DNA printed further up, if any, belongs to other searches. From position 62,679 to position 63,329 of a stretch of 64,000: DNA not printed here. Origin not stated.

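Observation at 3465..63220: Window-wide family of tandem heptanucleotide arrays: at least 7 unit types at about 15 loci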

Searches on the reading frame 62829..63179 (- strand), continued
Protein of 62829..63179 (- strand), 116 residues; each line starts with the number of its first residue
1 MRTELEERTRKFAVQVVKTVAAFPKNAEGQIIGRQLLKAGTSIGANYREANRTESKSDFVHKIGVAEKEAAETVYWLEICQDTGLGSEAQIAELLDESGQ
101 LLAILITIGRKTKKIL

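Call 35: get_annotated_region(hit=H12, flank=3000)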
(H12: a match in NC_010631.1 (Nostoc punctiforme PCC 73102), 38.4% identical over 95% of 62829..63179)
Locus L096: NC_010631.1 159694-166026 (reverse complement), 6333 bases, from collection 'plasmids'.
description: Nostoc punctiforme PCC 73102 plasmid pNPUN01, complete sequence
organism: Nostoc punctiforme PCC 73102 (NCBI taxid 63737)
taxonomy: Bacteria; Cyanobacteriota; Cyanophyceae; Nostocales; Nostocaceae; Nostoc; Nostoc punctiforme; Nostoc punctiforme PCC 73102
host: -; source: -; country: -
typing (MOB-suite, as given by PLSDB): conjugative; replicon rep_cluster_317; relaxase MOBF; mating-pair formation MPF_T
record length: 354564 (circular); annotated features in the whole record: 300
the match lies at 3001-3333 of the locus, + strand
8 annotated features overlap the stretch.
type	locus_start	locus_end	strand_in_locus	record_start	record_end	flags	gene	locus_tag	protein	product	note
CDS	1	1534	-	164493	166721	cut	-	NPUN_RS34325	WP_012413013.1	Mu transposase C-terminal domain-containing protein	-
CDS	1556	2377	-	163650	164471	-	-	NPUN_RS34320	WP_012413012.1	heteromeric transposase endonuclease subunit TnsA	-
CDS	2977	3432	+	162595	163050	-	-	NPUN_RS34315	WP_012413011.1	four helix bundle protein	-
CDS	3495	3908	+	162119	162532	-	-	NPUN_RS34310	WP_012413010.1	element excision factor XisH family protein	-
CDS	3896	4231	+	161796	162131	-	-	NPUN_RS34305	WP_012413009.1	XisI protein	-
CDS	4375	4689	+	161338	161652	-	-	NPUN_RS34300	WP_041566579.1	hypothetical protein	-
CDS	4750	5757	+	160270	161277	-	-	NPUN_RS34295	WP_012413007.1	tyrosine-type recombinase/integrase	GO:0015074 - DNA integration [Evidence IEA]; GO:0006310 - DNA recombination [Evidence IEA]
CDS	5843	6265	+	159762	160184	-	-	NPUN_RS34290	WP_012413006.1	four helix bundle protein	-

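Call 36: get_annotated_region(hit=H1, flank=3000)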
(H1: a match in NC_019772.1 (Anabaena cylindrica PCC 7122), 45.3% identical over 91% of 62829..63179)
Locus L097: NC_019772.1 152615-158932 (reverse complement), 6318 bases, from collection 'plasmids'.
description: Anabaena cylindrica PCC 7122 plasmid pANACY.01, complete sequence
organism: Anabaena cylindrica PCC 7122 (NCBI taxid 272123)
taxonomy: Bacteria; Cyanobacteriota; Cyanophyceae; Nostocales; Nostocaceae; Anabaena; Anabaena cylindrica; Anabaena cylindrica PCC 7122
host: -; source: water, most likely pond; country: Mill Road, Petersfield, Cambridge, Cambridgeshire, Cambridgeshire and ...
typing (MOB-suite, as given by PLSDB): conjugative; replicon rep_cluster_345; relaxase MOBP; mating-pair formation MPF_T
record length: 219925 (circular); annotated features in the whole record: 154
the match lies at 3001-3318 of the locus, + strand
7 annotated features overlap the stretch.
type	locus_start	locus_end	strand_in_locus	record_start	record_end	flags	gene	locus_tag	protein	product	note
CDS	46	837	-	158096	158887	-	-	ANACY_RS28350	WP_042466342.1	Rpn family recombination-promoting nuclease/putative transposase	-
CDS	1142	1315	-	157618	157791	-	-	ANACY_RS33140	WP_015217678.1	hypothetical protein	-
CDS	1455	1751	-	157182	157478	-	-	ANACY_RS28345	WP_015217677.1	hypothetical protein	-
CDS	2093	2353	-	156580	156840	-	-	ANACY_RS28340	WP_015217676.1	hypothetical protein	-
CDS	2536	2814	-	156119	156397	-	cas2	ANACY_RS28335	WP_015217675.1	CRISPR-associated endonuclease Cas2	GO:0043571 - maintenance of CRISPR repeat elements [Evidence IEA]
CDS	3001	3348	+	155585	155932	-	-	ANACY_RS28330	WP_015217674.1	four helix bundle protein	-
CDS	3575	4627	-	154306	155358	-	cas1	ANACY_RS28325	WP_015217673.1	CRISPR-associated endonuclease Cas1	GO:0043571 - maintenance of CRISPR repeat elements [Evidence IEA]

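Call 37: get_annotated_region(hit=H2, flank=3000)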
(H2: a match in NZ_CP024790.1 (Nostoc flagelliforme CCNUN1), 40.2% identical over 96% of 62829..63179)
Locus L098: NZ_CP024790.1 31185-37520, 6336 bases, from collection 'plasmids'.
description: Nostoc flagelliforme CCNUN1 plasmid pNFSY05, complete sequence
organism: Nostoc flagelliforme CCNUN1 (NCBI taxid 2038116)
taxonomy: Bacteria; Cyanobacteriota; Cyanophyceae; Nostocales; Nostocaceae; Nostoc; Nostoc flagelliforme; Nostoc flagelliforme CCNUN1
host: -; source: cell culture,desert soil; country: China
typing (MOB-suite, as given by PLSDB): non-mobilizable; replicon rep_cluster_317
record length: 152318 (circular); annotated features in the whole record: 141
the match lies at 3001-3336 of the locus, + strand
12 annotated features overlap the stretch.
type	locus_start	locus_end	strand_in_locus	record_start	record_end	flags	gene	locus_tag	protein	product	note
CDS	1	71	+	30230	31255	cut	-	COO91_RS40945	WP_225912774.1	hypothetical protein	-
CDS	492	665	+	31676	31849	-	-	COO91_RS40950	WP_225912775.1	hypothetical protein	-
CDS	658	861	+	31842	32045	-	-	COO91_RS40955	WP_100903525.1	hypothetical protein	-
CDS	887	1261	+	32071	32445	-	-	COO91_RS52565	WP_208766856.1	hypothetical protein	-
CDS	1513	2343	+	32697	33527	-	-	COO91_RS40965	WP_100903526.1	hypothetical protein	-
CDS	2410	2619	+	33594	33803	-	-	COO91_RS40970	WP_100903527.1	hypothetical protein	-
CDS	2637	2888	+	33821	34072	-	-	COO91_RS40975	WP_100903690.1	hypothetical protein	-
CDS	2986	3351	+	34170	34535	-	-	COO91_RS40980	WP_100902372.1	four helix bundle protein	-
CDS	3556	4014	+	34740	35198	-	-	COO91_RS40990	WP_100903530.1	DUF1392 domain-containing protein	-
CDS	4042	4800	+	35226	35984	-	-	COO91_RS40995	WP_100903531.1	hypothetical protein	-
CDS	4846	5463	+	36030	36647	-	-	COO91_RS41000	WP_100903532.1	alpha-ketoglutarate-dependent dioxygenase AlkB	-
CDS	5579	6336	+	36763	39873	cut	-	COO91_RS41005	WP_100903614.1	plasmid replication protein, CyRepA1 family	-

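Call 38: get_annotated_region(hit=H5, flank=3000)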
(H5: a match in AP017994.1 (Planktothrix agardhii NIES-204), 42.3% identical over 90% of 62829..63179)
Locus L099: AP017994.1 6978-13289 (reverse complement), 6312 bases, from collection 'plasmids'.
description: Planktothrix agardhii NIES-204 plasmid plasmid3 DNA, complete sequence
organism: Planktothrix agardhii NIES-204 (NCBI taxid 282423)
taxonomy: Bacteria; Cyanobacteriota; Cyanophyceae; Oscillatoriales; Microcoleaceae; Planktothrix; Planktothrix agardhii; Planktothrix agardhii NIES-204
host: -; source: -; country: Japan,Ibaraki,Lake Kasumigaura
typing (MOB-suite, as given by PLSDB): non-mobilizable
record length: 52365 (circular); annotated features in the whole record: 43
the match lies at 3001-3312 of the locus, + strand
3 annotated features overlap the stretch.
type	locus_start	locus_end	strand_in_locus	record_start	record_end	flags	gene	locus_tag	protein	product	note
CDS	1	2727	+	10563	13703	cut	-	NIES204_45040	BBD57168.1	helicase domain protein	-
CDS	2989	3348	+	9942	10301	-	-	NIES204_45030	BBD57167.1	hypothetical protein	-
CDS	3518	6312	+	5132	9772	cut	-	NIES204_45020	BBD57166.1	hypothetical protein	-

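Call 39: get_annotated_region(hit=H17, flank=3000)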
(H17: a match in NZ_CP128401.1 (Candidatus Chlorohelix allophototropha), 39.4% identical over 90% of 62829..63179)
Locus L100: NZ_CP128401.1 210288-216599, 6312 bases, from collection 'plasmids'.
description: Candidatus Chlorohelix allophototropha isolate L227-S17 plasmid unnamed1, complete sequence
organism: Candidatus Chlorohelix allophototropha (NCBI taxid 3003348)
taxonomy: Bacteria; Chloroflexota; Chloroflexia; Candidatus Chloroheliales; Candidatus Chloroheliaceae; Candidatus Chlorohelix; Candidatus Chlorohelix allophototropha
host: -; source: Single colony of Candidatus Chlorohelix allophototropha from a non-axenic enrichment (subculture 19.9); ...; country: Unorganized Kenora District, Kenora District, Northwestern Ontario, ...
typing (MOB-suite, as given by PLSDB): non-mobilizable
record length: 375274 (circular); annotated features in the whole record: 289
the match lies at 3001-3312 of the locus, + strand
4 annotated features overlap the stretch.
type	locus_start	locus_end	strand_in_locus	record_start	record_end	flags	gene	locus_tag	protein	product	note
CDS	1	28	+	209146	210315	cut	-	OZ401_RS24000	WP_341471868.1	hypothetical protein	-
CDS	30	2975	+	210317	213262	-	-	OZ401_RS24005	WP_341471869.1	helicase-related protein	-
CDS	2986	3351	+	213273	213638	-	-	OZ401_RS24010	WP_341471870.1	four helix bundle protein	-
CDS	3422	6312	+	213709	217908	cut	-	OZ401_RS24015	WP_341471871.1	N-6 DNA methylase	GO:0006306 - DNA methylation [Evidence IEA]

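Call 45: get_annotated_region(hit=H22, flank=1500)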
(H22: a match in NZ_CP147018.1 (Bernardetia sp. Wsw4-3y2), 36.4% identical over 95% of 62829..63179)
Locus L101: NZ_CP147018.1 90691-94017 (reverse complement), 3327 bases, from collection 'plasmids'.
description: Bernardetia sp. Wsw4-3y2 plasmid plasmd1, complete sequence
organism: Bernardetia sp. Wsw4-3y2 (NCBI taxid 3127471)
taxonomy: Bacteria; Bacteroidota; Cytophagia; Cytophagales; Bernardetiaceae; Bernardetia; Bernardetia sp. Wsw4-3y2
host: -; source: Red alga,Red algae; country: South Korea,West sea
typing (MOB-suite, as given by PLSDB): non-mobilizable
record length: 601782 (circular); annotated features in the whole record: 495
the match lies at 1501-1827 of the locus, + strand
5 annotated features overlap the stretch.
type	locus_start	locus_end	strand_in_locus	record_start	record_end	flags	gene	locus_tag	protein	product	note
CDS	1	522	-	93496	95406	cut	-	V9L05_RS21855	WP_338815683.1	hypothetical protein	-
CDS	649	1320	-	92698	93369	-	-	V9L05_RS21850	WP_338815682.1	O-methyltransferase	GO:0032259 - methylation [Evidence IEA]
CDS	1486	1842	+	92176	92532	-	-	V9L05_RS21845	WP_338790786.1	four helix bundle protein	-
CDS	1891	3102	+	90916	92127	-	recF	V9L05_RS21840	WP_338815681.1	DNA replication and repair protein RecF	GO:0006310 - DNA recombination [Evidence IEA]; GO:0006281 - DNA repair [Evidence IEA]; GO:0006260 - DNA replication ...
CDS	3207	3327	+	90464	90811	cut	-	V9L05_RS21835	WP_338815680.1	hypothetical protein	-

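Call 46: get_annotated_region(hit=H27, flank=1500)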
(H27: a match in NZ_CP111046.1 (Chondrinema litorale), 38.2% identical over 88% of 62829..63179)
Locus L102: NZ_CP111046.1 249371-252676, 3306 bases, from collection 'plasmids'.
description: Chondrinema litorale strain WSW3-B12 plasmid unnamed4
organism: Chondrinema litorale (NCBI taxid 2994555)
taxonomy: Bacteria; Bacteroidota; Cytophagia; Cytophagales; Flammeovirgaceae; Chondrinema; Chondrinema litorale
host: -; source: Seaweed,red alga; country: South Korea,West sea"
typing (MOB-suite, as given by PLSDB): non-mobilizable
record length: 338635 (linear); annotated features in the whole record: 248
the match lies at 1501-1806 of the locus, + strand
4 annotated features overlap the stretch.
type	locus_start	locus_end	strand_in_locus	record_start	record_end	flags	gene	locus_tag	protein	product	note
CDS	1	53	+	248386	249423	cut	lepB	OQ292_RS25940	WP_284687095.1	signal peptidase I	GO:0009306 - protein secretion [Evidence IEA]; GO:0006465 - signal peptide processing [Evidence IEA]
CDS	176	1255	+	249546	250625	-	-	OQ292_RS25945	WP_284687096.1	efflux RND transporter periplasmic adaptor subunit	GO:0006810 - transport [Evidence IEA]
CDS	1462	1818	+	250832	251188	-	-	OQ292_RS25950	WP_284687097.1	four helix bundle protein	-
CDS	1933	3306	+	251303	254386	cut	-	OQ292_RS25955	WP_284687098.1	efflux RND transporter permease subunit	GO:0055085 - transmembrane transport [Evidence IEA]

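Call 47: get_annotated_region(hit=H28, flank=1500)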
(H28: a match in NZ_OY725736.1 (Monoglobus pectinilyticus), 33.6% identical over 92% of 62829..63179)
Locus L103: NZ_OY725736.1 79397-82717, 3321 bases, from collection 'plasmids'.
description: Monoglobus pectinilyticus strain Ruminococcaceae species TSDC17.2-1.2 plasmid 12, complete sequence
organism: Monoglobus pectinilyticus (NCBI taxid 1981510)
taxonomy: Bacteria; Bacillota; Clostridia; Monoglobales; Monoglobaceae; Monoglobus; Monoglobus pectinilyticus
host: -; source: -; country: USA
typing (MOB-suite, as given by PLSDB): non-mobilizable
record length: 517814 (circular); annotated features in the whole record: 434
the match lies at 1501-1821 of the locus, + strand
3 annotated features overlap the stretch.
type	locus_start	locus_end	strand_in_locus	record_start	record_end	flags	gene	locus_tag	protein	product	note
CDS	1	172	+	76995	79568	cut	-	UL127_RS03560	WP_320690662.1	type I restriction-modification system subunit M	GO:0006306 - DNA methylation [Evidence IEA]; GO:0009307 - DNA restriction-modification system [Evidence IEA]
CDS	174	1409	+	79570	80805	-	-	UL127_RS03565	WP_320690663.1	restriction endonuclease subunit S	GO:0006304 - DNA modification [Evidence IEA]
CDS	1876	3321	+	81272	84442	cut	-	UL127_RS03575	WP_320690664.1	HsdR family type I site-specific deoxyribonuclease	GO:0009307 - DNA restriction-modification system [Evidence IEA]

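Call 48: get_annotated_region(hit=H29, flank=1500)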
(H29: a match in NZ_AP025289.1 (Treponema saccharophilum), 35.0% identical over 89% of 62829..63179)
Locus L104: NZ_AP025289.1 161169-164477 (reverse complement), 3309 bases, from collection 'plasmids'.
description: Treponema saccharophilum strain JCM 32279 plasmid pTS1, complete sequence
organism: Treponema saccharophilum (NCBI taxid 165)
taxonomy: Bacteria; Spirochaetota; Spirochaetia; Spirochaetales; Treponemataceae; Treponema; Treponema saccharophilum
host: -; source: -; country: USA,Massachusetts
typing (MOB-suite, as given by PLSDB): non-mobilizable
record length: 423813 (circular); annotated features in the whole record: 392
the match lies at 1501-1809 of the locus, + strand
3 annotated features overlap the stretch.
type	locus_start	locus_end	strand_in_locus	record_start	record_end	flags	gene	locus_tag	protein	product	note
CDS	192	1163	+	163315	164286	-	-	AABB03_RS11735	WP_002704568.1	DMT family transporter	GO:0055085 - transmembrane transport [Evidence IEA]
CDS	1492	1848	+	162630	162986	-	-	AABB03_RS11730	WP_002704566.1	four helix bundle protein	-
CDS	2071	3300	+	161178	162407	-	-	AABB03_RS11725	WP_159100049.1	DUF4832 domain-containing protein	-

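Call 49: get_annotated_region(hit=H26, flank=1500)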
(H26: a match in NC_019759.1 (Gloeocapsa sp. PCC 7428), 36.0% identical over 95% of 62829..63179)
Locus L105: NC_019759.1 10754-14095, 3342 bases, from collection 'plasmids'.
description: Gloeocapsa sp. PCC 7428 plasmid pGLO7428.03, complete sequence
organism: Gloeocapsa sp. PCC 7428 (NCBI taxid 1173026)
taxonomy: Bacteria; Cyanobacteriota; Cyanophyceae; Chroococcales; Chroococcaceae; Gloeocapsa; Gloeocapsa sp. PCC 7428
host: -; source: -; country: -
typing (MOB-suite, as given by PLSDB): mobilizable; replicon rep_cluster_1726; relaxase MOBV
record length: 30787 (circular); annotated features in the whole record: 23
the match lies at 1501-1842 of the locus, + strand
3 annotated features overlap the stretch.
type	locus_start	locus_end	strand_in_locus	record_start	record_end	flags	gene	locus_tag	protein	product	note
CDS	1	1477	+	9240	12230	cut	-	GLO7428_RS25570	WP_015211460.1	DUF1156 domain-containing protein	-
CDS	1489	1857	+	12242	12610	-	-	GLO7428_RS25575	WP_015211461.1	four helix bundle protein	-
CDS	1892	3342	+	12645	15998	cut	-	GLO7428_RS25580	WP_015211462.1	Swt1 family HEPN domain-containing protein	-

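Call 50: get_annotated_region(hit=H9, flank=1500)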
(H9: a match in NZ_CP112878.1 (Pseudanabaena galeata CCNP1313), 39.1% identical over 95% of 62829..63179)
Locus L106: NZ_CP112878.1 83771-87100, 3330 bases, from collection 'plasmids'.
description: Pseudanabaena galeata CCNP1313 plasmid pPg_04, complete sequence
organism: Pseudanabaena galeata CCNP1313 (NCBI taxid 2602720)
taxonomy: Bacteria; Cyanobacteriota; Cyanophyceae; Pseudanabaenales; Pseudanabaenaceae; Pseudanabaena; Pseudanabaena galeata; Pseudanabaena galeata CCNP1313
host: -; source: -; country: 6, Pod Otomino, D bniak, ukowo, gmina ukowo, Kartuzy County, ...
typing (MOB-suite, as given by PLSDB): mobilizable; relaxase MOBP
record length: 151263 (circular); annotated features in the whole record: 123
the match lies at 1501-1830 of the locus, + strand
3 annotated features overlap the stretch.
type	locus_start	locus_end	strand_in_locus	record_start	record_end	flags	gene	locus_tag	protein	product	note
CDS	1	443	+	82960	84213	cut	csx2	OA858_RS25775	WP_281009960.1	TIGR02221 family CRISPR-associated protein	GO:0043571 - maintenance of CRISPR repeat elements [Evidence IEA]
CDS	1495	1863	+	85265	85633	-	-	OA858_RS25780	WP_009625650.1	four helix bundle protein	-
CDS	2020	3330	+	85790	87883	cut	cas1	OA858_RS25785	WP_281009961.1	CRISPR-associated endonuclease Cas1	GO:0043571 - maintenance of CRISPR repeat elements [Evidence IEA]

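Call 51: get_annotated_region(hit=H31, flank=1500)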
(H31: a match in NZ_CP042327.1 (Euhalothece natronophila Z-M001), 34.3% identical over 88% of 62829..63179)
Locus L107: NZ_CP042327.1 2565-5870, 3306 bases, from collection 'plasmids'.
description: Euhalothece natronophila Z-M001 plasmid pEu1, complete sequence
organism: Euhalothece natronophila Z-M001 (NCBI taxid 522448)
taxonomy: Bacteria; Cyanobacteriota; Cyanophyceae; Chroococcales; Halothecacae; Euhalothece; Euhalothece natronophila; Euhalothece natronophila Z-M001
host: -; source: cell culture,soda lake Magadi; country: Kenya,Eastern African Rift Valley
typing (MOB-suite, as given by PLSDB): non-mobilizable
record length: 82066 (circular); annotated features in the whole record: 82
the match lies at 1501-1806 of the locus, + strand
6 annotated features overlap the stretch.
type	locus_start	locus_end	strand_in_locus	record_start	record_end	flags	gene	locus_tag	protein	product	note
CDS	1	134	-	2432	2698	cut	-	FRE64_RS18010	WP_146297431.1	hypothetical protein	-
CDS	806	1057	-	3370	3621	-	-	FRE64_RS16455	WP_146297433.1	UPF0175 family protein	-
CDS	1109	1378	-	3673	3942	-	-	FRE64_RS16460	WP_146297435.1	hypothetical protein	-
CDS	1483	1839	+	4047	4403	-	-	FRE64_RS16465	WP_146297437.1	four helix bundle protein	-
CDS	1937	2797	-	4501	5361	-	-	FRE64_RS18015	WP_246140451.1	hypothetical protein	-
CDS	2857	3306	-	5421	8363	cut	-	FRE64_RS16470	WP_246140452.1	N-6 DNA methylase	GO:0006306 - DNA methylation [Evidence IEA]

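Call 52: get_annotated_region(hit=H23, flank=1500)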
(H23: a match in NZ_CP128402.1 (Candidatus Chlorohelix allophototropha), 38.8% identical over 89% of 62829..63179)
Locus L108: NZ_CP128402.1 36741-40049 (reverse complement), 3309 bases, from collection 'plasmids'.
description: Candidatus Chlorohelix allophototropha isolate L227-S17 plasmid unnamed2, complete sequence
organism: Candidatus Chlorohelix allophototropha (NCBI taxid 3003348)
taxonomy: Bacteria; Chloroflexota; Chloroflexia; Candidatus Chloroheliales; Candidatus Chloroheliaceae; Candidatus Chlorohelix; Candidatus Chlorohelix allophototropha
host: -; source: Single colony of Candidatus Chlorohelix allophototropha from a non-axenic enrichment (subculture 19.9); ...; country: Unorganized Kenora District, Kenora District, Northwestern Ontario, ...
typing (MOB-suite, as given by PLSDB): non-mobilizable
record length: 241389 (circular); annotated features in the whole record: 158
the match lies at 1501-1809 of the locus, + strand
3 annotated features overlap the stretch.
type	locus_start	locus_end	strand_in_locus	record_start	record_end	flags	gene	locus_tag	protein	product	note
CDS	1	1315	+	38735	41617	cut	-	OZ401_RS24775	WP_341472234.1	DUF1156 domain-containing protein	-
CDS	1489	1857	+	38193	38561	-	-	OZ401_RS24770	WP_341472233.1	four helix bundle protein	-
CDS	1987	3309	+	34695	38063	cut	-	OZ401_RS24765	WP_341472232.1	Swt1 family HEPN domain-containing protein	-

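Call 57: search_solved_structures(query=window:62829-63179:-, max_evalue=0.01)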
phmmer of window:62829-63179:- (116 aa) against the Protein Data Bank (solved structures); distinct sequences matched with E-value up to 0.01: 1.
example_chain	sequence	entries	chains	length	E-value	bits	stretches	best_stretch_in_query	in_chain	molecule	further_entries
2rld_A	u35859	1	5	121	4e-18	69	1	6-113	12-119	Uncharacterized protein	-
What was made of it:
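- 62829..63179 (-): IVP1: a 116-aa PF05635 / TIGR02436 four-helix-bundle protein, inserted between the GFO_IDH and GHMP-kinase genes of a sugar-nucleotide operon. PDB 2RLD at E 4e-18 (call 57).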

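Call 81: search_solved_structures(query=A1, max_evalue=0.01)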
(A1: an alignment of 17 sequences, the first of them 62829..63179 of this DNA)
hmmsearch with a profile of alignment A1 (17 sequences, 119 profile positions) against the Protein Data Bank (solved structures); distinct sequences matched with E-value up to 0.01: 2.
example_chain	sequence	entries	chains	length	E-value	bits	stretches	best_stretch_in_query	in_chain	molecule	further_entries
2rld_A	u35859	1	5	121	1.2e-45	157.5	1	2-116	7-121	Uncharacterized protein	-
2gsc_A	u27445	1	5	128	1.9e-14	56.9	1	5-110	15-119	Putative uncharacterized protein XCC0516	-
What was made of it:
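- On PF05635 / TIGR02436 four-helix-bundle (23S rRNA IVS) protein: Sequence match to PDB 2RLD and 2GSC (calls 57, 81).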

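Call 83: search_protein_families(library=ncbifam, proteins=[window:62829-63179:-])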
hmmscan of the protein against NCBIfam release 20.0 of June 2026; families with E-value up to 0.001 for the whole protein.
window:62829-63179:- (116 aa): 3 families
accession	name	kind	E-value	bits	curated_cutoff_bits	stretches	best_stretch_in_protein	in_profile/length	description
TIGR02436.1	TIGR02436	subfamily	3e-26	91.8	24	1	7-112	3-108/109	four helix bundle protein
NF008912.0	PRK12275.1-6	subfamily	0.00026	21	124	1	8-113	11-112/117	hypothetical protein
NF008911.0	PRK12275.1-2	subfamily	0.00047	20.6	137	1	8-113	12-116/118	hypothetical protein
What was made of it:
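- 62829..63179 (-): TIGR02436 at 91.8 bits (call 83).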

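Call 87: find_related_loci(query=A1, collection=viral_contigs, flank=1500)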
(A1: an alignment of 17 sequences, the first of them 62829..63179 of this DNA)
Query A1 (116 aa) in viral_contigs; peptide patterns used: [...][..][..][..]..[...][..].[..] (x = any residue, [..] = any of these).
35 stretches matched a pattern; 16 encode a relative of the query (tblastn E <= 1e-3); 16 distinct loci.
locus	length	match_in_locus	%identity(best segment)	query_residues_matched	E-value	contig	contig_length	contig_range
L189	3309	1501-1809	40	5-107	9e-25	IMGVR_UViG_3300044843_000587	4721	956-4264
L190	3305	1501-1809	40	5-107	9e-25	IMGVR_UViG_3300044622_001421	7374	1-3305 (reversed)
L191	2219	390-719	42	4-113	9e-25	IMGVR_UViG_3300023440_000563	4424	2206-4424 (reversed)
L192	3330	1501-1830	37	4-113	3e-24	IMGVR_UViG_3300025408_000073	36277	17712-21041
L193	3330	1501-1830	37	4-113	3e-24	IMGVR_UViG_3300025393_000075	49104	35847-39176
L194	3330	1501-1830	36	5-114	4e-23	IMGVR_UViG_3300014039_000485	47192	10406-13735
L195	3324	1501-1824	42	7-113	3e-23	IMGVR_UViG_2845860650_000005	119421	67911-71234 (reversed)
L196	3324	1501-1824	38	3-107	4e-22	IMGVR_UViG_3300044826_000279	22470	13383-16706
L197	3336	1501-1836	40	6-113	1e-21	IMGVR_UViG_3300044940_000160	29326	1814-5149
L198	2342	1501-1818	39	8-113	2e-21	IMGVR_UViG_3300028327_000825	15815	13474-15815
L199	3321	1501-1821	36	3-106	5e-20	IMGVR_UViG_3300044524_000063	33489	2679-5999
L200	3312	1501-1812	34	5-108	6e-19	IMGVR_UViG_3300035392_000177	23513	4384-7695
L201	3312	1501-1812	34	5-108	6e-19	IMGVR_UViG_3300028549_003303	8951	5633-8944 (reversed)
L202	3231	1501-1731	43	3-79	8e-18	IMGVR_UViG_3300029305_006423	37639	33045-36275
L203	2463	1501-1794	33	8-105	2e-17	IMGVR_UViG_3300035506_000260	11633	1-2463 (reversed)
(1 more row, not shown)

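Call 93: search_dna_similar(query=window:62829-63179:-, collection=phages, mode=protein, max_evalue=0.01, max_rows=20)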
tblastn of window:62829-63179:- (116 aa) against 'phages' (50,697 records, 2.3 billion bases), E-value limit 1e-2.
Records with a match: 2; places in all: 2; records where one place covers at least 80% of the query: 2.
Best place of each record, by identity: <60% 2.
By first word of the organism name: Bacteriophage 2.
By host as written in the record: - 2.
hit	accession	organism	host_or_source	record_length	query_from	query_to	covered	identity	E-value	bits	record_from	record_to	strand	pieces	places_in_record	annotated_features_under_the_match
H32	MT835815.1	Bacteriophage sp.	human fecal samples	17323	5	114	95%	38.2%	2e-16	79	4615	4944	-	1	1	record has no annotation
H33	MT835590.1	Bacteriophage sp.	human fecal samples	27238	3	106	90%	34.6%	1e-9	59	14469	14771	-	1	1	record has no annotation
